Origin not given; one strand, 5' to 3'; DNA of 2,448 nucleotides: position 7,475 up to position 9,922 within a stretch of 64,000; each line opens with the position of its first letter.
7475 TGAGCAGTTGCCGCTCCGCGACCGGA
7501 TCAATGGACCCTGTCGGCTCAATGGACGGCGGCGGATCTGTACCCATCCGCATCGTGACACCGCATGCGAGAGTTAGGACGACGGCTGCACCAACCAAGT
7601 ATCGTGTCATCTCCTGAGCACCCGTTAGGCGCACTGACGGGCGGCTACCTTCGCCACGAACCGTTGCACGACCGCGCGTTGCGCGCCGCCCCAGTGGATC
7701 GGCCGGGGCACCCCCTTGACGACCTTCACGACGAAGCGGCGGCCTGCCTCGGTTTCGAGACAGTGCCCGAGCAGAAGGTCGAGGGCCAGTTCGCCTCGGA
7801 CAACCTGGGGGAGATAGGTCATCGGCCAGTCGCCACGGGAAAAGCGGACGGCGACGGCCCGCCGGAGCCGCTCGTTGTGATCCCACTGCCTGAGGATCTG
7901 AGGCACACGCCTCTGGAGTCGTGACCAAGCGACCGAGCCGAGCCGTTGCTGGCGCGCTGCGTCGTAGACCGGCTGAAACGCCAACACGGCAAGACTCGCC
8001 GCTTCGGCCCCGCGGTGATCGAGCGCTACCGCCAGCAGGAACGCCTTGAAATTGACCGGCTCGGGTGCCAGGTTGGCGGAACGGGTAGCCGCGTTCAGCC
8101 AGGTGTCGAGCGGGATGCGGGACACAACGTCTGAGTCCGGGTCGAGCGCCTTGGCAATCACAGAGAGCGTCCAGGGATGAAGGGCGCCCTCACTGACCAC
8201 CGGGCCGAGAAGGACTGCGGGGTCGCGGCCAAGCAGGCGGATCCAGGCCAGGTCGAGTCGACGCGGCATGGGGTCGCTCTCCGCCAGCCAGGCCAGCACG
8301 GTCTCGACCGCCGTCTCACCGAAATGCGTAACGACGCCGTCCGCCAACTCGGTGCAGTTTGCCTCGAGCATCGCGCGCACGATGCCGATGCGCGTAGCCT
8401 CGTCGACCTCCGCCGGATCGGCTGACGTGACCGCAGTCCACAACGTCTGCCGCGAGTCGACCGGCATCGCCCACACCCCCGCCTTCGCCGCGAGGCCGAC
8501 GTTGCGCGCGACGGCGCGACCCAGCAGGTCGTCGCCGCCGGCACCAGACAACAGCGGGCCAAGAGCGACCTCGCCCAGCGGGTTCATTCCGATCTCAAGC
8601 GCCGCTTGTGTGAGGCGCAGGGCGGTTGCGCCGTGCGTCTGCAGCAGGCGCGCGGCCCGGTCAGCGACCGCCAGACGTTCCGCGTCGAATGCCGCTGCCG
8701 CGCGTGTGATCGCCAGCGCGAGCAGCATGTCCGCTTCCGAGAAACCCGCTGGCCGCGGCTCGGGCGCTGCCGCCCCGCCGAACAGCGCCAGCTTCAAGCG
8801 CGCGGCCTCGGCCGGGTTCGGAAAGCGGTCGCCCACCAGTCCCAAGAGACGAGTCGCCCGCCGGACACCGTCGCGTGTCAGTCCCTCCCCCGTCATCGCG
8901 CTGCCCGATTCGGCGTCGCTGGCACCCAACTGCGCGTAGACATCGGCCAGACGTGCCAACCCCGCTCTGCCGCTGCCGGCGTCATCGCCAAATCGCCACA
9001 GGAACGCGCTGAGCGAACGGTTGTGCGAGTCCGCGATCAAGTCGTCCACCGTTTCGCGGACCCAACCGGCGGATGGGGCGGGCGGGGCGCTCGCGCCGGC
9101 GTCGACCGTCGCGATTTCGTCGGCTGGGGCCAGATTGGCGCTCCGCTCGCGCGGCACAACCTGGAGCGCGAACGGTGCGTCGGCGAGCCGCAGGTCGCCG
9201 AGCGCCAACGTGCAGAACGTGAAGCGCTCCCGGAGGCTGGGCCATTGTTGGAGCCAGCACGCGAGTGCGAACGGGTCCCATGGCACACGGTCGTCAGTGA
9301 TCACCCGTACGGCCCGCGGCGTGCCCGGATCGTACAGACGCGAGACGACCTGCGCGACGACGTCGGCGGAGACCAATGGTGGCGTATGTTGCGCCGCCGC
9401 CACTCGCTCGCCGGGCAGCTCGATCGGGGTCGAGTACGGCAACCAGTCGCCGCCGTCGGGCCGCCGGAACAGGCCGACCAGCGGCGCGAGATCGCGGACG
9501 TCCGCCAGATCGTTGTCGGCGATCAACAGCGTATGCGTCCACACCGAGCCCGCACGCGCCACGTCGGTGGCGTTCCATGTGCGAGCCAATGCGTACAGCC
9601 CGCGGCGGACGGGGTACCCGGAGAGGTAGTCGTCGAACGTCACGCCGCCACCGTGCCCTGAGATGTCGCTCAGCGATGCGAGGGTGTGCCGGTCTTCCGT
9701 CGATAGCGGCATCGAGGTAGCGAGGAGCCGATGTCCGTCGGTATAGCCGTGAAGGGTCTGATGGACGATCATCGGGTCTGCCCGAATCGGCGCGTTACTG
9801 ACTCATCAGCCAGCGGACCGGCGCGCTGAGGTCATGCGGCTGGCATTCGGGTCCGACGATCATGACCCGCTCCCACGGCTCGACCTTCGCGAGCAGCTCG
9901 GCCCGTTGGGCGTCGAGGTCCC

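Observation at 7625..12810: Four-gene GASH / double-GTPase / GAP1 operon: a predicted but, to my knowledge, experimentally uncharacterised GTPase-centred conflict (defence-like) system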

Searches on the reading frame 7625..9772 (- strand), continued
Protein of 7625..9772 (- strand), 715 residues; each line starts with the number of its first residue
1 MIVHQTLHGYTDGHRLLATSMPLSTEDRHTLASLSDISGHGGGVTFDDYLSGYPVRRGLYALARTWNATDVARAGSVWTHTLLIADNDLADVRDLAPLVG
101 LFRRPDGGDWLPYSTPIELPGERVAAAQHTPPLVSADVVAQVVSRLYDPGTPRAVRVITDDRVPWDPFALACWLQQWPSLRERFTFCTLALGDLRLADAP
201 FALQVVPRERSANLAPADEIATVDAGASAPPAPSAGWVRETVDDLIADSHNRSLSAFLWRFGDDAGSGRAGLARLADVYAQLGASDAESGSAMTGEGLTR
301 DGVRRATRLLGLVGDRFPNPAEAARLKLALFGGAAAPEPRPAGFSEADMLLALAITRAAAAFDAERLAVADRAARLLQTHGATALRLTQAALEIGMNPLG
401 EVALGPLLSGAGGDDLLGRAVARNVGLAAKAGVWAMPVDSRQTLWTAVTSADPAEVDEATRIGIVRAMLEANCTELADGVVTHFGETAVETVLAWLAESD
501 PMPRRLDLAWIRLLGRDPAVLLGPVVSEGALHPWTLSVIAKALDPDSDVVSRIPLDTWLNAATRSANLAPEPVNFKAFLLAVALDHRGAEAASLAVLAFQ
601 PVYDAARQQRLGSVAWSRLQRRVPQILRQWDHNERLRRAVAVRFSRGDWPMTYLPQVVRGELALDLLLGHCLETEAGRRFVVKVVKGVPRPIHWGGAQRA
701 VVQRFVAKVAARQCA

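Call 33: search_protein_families(library=pfam, alignment_id=A2, max_evalue=0.001)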
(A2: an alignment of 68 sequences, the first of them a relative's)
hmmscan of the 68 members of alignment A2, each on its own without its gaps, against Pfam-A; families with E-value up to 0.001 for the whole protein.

A. member 1, L008:3470-4852:+ (461 aa): 3 families
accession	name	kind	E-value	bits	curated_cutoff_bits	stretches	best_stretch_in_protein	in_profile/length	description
PF19976.4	GAAD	-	3.2e-12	46.7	23.6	1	384-442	3-61/62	GTPase-associated adaptor domain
PF00149.33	Metallophos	-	1.2e-10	42.5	21.5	1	12-254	2-190/191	Calcineurin-like phosphoesterase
PF12850.12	Metallophos_2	-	1.6e-07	31.9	27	0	221-279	85-143/154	Calcineurin-like phosphoesterase superfamily domain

B. families by the number of members that match (of 68 scanned): 10 families
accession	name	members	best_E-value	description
PF19976.4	GAAD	66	5e-20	GTPase-associated adaptor domain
PF00149.33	Metallophos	40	2.3e-14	Calcineurin-like phosphoesterase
PF12850.12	Metallophos_2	38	2.9e-11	Calcineurin-like phosphoesterase superfamily domain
PF08357.16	SEFIR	3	4.5e-15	SEFIR domain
PF13676.11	TIR_2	3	1.4e-10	TIR domain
PF01048.26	PNP_UDP_1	1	1.2e-16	Phosphorylase superfamily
PF12697.13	Abhydrolase_6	1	5.3e-08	Alpha/beta hydrolase family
PF07819.20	PGAP1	1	4.6e-05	PGAP1-like alpha/beta domain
PF24096.1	DUF7379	1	0.0003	Domain of unknown function (DUF7379)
PF00583.31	Acetyltransf_1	1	0.00044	Acetyltransferase (GNAT) family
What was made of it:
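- The near-universal cis effector argues that it is needed (call 33).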

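Call 37: predict_structure(alignment_id=A1)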
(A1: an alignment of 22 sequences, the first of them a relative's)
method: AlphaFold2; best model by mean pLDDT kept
length: 715 residues; sequences in the alignment: 22
mean_pLDDT: 86.3   pTM: 0.67
mean pLDDT of the five models: 86.3, 85.5, 84.6, 84.6, 82.0
residues with pLDDT >= 90: 343; 70-90: 319; 50-70: 44; < 50: 9
segments of 3 or more residues with pLDDT < 50: 39-41, 289-293
pLDDT, mean of each block of 10 residues (from residue 1): 91 77 92 68 76 94 89 80 93 90 82 92 79 88 94 93 90 90 93 86 92 80 82 87 82 86 85 93 65 64 92 94 92 78 86 93 92 87 86 84 77 70 84 82 90 86 93 92 92 85 79 89 84 90 91 92 89 94 95 95 92 91 84 91 92 88 89 86 76 82 82 59
secondary structure, 60 per line:
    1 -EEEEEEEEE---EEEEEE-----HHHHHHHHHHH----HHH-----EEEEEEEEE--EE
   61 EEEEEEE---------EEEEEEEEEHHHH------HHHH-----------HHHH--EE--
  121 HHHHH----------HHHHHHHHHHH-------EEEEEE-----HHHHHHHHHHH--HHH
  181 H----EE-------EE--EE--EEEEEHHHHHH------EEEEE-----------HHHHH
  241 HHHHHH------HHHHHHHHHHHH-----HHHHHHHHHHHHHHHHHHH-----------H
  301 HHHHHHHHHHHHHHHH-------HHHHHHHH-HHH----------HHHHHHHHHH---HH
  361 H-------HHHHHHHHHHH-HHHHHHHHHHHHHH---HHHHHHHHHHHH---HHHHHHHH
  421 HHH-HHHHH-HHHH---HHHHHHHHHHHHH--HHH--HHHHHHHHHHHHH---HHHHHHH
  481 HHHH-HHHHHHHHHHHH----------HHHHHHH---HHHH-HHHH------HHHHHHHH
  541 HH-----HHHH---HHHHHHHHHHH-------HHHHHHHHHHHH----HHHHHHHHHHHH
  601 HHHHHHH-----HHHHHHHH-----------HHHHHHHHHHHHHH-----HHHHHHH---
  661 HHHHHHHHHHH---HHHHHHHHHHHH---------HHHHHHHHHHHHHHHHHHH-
elements in order (helices of 4 or more, strands of 3 or more residues): E2-10 E14-19 H25-35 E48-56 E59-67 E77-85 H86-89 H96-99 H111-114 H121-125 H136-146 E154-159 H165-175 H178-181 E203-207 H208-213 E220-224 H236-246 H253-264 H270-288 H300-316 H324-331 H346-355 H369-379 H381-394 H398-409 H413-423 H425-429 H431-434 H438-450 H458-470 H474-484 H486-497 H508-514 H518-521 H523-526 H533-542 H548-551 H555-565 H573-584 H589-607 H613-620 H632-645 H651-657 H661-671 H675-686 H696-714
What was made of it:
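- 7625..9772 (-): GAP1 (GTPase-associated protein 1), 715 aa. AF2 model pLDDT 86.3 (call 37).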

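Call 42: fold_search(model_id=the predicted structure, library=pdb)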
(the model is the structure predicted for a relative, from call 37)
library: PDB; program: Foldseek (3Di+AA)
matches with E <= 10: 767; with E <= 0.001: 0
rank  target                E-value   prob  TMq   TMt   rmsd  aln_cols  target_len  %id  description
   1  4rv1_C                4.6e-03  0.96  0.15  0.21  16.1       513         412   12  Crystal Structure of Engineered Protein. Northeast Structural Genomics Consortium (NESG) Target OR497. (released 2014-12-10)
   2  4rv1_A                9.2e-03  0.93  0.16  0.23  14.7       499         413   12  Crystal Structure of Engineered Protein. Northeast Structural Genomics Consortium (NESG) Target OR497. (released 2014-12-10)
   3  8cws_A                1.4e-02  0.41  0.10  0.13  20.0       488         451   11  Accurate computational design of genetically encoded 3D protein crystals (released 2023-11-01)
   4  9ce3_A                1.8e-02  0.75  0.15  0.10  18.4       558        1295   13  Structure of the TSC:WIPI3 lysosomal recruitment complex (released 2024-12-04)
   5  6vbu_4                2.3e-02  0.92  0.16  0.24  15.8       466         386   12  Structure of the bovine BBSome complex (released 2020-01-29)
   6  7ycj_A                2.4e-02  0.95  0.20  0.26  15.5       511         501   14  Crystal structure of Vac8 bound to Vac17 (released 2023-07-12)
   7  8uib_T                3.7e-02  0.63  0.15  0.16  16.3       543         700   15  Structure of the human INTS9-INTS11-BRAT1 complex (released 2024-08-21)
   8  9hny_F3               4.0e-02  0.89  0.21  0.18  18.8       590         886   13  Mitoribosomal small subunit in complex with Mettl15 and Mettl17 (released 2025-03-26)
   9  4haw_C                4.0e-02  0.63  0.16  0.13  17.9       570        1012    9  Crystal structure of CRM1 inhibitor Leptomycin B in complex with CRM1(K548A)-Ran-RanBP1 (released 2013-01-09)
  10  6zz6_D                4.1e-02  0.75  0.18  0.14  19.0       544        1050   12  Cryo-EM structure of S.cerevisiae cohesin-Scc2-DNA complex (released 2020-09-30)
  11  5h7c_C                4.3e-02  0.75  0.16  0.23  15.5       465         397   12  Crystal structure of a repeat protein with two Protein A-DHR14 repeat modules (released 2017-06-28)
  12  8j07_m7               4.3e-02  0.72  0.17  0.19  17.5       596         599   14  96nm repeat of human respiratory doublet microtubule and associated axonemal complexes (released 2023-07-26)
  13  9vm1_C                4.5e-02  0.51  0.15  0.12  16.6       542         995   12  MVM NS2 mutant Nm42 in complex with CRM1-Ran-RanBP1 (released 2025-08-06)
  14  7po1_4                4.7e-02  0.92  0.23  0.26  13.4       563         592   11  Initiation complex of human mitochondrial ribosome small subunit with IF3 (released 2022-06-15)
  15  8fth                  4.7e-02  0.28  0.11  0.09  20.2       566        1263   12  Chaetomium thermophilum SETX - NPPC internal deletion (released 2023-10-25)
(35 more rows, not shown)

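Call 62: search_protein_families(library=phrogs, proteins=[window:7625-9772:-], max_evalue=0.01)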
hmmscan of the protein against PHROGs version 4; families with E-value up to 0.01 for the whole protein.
window:7625-9772:- (715 aa): 0 families

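Call 81: search_protein_representatives(alignment_id=A1)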
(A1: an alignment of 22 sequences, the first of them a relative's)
Query: 22 sequences, 709 profile positions. Proteins with E-value up to 0.001 (for the whole library): 3313; up to 1e-10: 2826; up to 1e-30: 2177. The best 150 are listed.
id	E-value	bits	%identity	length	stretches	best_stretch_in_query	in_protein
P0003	3.8e-245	832.3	-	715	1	6-708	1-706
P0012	6.1e-238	808.5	-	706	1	6-707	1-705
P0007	2.3e-228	776.8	-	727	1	4-708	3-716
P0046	6.0e-222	755.6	-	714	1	4-706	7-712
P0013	1.0e-217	741.6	-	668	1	5-644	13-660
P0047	1.1e-216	738.3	-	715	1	5-707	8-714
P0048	6.1e-215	732.5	-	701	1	6-707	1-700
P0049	3.1e-213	726.8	-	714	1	3-705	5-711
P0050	1.2e-212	724.9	-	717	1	5-706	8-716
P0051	1.6e-210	717.8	-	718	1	5-708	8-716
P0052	2.6e-209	713.8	-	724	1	5-706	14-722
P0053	1.1e-208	711.8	-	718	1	4-707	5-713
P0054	3.0e-206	703.7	-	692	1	3-708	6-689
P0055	7.3e-206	702.5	-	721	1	3-706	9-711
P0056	3.4e-204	696.9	-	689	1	5-707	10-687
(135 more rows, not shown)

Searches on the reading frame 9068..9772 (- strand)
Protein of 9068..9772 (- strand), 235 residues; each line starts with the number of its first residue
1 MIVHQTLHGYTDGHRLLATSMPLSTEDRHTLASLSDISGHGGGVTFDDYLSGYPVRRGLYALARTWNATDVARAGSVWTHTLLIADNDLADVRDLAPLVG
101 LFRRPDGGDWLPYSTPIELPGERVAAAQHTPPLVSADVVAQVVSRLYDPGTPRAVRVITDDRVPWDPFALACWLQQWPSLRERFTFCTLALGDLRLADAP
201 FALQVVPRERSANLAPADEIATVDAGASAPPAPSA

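Call 53: predict_structure(alignment_id=A3)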
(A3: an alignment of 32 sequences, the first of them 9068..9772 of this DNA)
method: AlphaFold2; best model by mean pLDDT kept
length: 235 residues; sequences in the alignment: 32
mean_pLDDT: 88.8   pTM: 0.89
mean pLDDT of the five models: 88.8, 88.0, 87.9, 87.8, 87.4
residues with pLDDT >= 90: 154; 70-90: 64; 50-70: 17; < 50: 0
segments of 3 or more residues with pLDDT < 50: none
pLDDT, mean of each block of 10 residues (from residue 1): 93 78 94 74 82 96 92 84 95 92 87 94 78 88 93 95 94 91 95 91 95 89 84 65
secondary structure, 60 per line:
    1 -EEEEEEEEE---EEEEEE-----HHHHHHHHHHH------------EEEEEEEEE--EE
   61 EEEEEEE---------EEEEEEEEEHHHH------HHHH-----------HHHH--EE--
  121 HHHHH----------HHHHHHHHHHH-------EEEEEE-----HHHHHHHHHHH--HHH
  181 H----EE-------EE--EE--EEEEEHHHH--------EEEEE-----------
elements in order: E2-10 E14-19 H25-35 E48-56 E59-67 E77-85 H86-89 H96-99 H111-114 H121-125 H136-146 E154-159 H165-175 H178-181 E203-207 H208-211 E220-224
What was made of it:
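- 9068..9772 (-): GAP1 N-terminal alpha/beta region (residues 1-235). Residues 1-~100 have beta-beta-alpha-beta-beta-beta topology. The region contains the clade-specific substitutions C76S (9530..9556 encodes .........) and R194L and D202A (9161..9193). AF2 model pLDDT 88.8, pTM 0.89 (call 53).
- On Longin-domain GTPase regulators (FLCN/FNIP, SMCR8/C9orf72, Lst4, GATOR1 Nprl2/3): The predicted topology matches (E2-10, E14-19, H25-35, E48-56, E59-67, E77-85) (call 53).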

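Call 57: fold_search(model_id=the predicted structure, library=pdb)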
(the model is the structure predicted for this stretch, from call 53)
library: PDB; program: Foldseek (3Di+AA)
matches with E <= 10: 696; with E <= 0.001: 0
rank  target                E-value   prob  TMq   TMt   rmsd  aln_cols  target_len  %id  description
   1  6ulg_N                2.9e-03  0.66  0.29  0.15  17.8       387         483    7  Cryo-EM structure of the FLCN-FNIP2-Rag-Ragulator complex (released 2019-11-20)
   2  7mge_C                6.9e-03  0.41  0.26  0.18  15.7       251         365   12  Structure of C9orf72:SMCR8:WDR41 in complex with ARF1 (released 2021-06-23)
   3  6nzd_I                1.6e-02  0.25  0.24  0.16  18.1       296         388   10  Cryo-EM Structure of the Lysosomal Folliculin Complex (FLCN-FNIP2-RagA-RagC-Ragulator) (released 2019-11-06)
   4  3cax                  3.8e-02  0.28  0.20  0.15  10.4       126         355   10  Crystal structure of uncharacterized protein PF0695 (released 2008-03-18)
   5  4zy8_D                4.0e-02  0.85  0.26  0.39   4.8       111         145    9  K. lactis Lst4 longin domain (released 2016-04-13)
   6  4zy8_A                4.0e-02  0.72  0.25  0.36   5.9       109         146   10  K. lactis Lst4 longin domain (released 2016-04-13)
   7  4zy8_C                4.5e-02  0.80  0.27  0.40   5.2       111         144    7  K. lactis Lst4 longin domain (released 2016-04-13)
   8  8dhb_I                4.5e-02  0.18  0.25  0.16  20.5       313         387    8  Active FLCN GAP complex (released 2022-09-28)
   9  4zy8_B                5.1e-02  0.82  0.26  0.40   5.7       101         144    6  K. lactis Lst4 longin domain (released 2016-04-13)
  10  9t0n                  5.1e-02  0.66  0.27  0.21   5.2       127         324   15  Crystal structure of TagF (ACIAD2683) from Acinetobacter baylyi ADP1 (released 2025-11-12)
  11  8yqg_A                7.5e-02  0.77  0.28  0.39   4.8       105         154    5  Dimeric structure of the Longin domain from a Lokiarchaeota archaeon Roadblock-Longin protein (released 2025-03-26)
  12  6fkf_A                1.6e-01  0.03  0.13  0.08  21.9       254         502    9  Chloroplast F1Fo conformation 1 (released 2018-05-23)
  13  9v0j_A                1.7e-01  0.66  0.24  0.16   4.9        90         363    7  Cryo-EM structure of GATOR1-KICSTOR complex (released 2025-11-12)
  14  9rc2                  1.7e-01  0.13  0.20  0.19  12.6       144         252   10  DvhD, periplasmic domain (released 2026-03-04)
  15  1nlz_B                1.7e-01  0.05  0.18  0.15  15.3       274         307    8  Crystal structure of unliganded traffic ATPase of the type IV secretion system of helicobacter pylori (released 2003-05-06)
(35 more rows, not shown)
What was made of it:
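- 9068..9772 (-): The best PDB fold matches, all weak, are longin or longin-DENN GTPase regulators: FNIP2, SMCR8/C9orf72, Lst4 and a Lokiarchaeal Roadblock-Longin protein (call 57).
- On Longin-domain GTPase regulators (FLCN/FNIP, SMCR8/C9orf72, Lst4, GATOR1 Nprl2/3): The top PDB hits are longin proteins, but with E from 2.9e-3 to 7.5e-2, probability <=0.85 and TM <=0.40 (call 57).
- GAP1 fold: calls 37, 53, 57.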
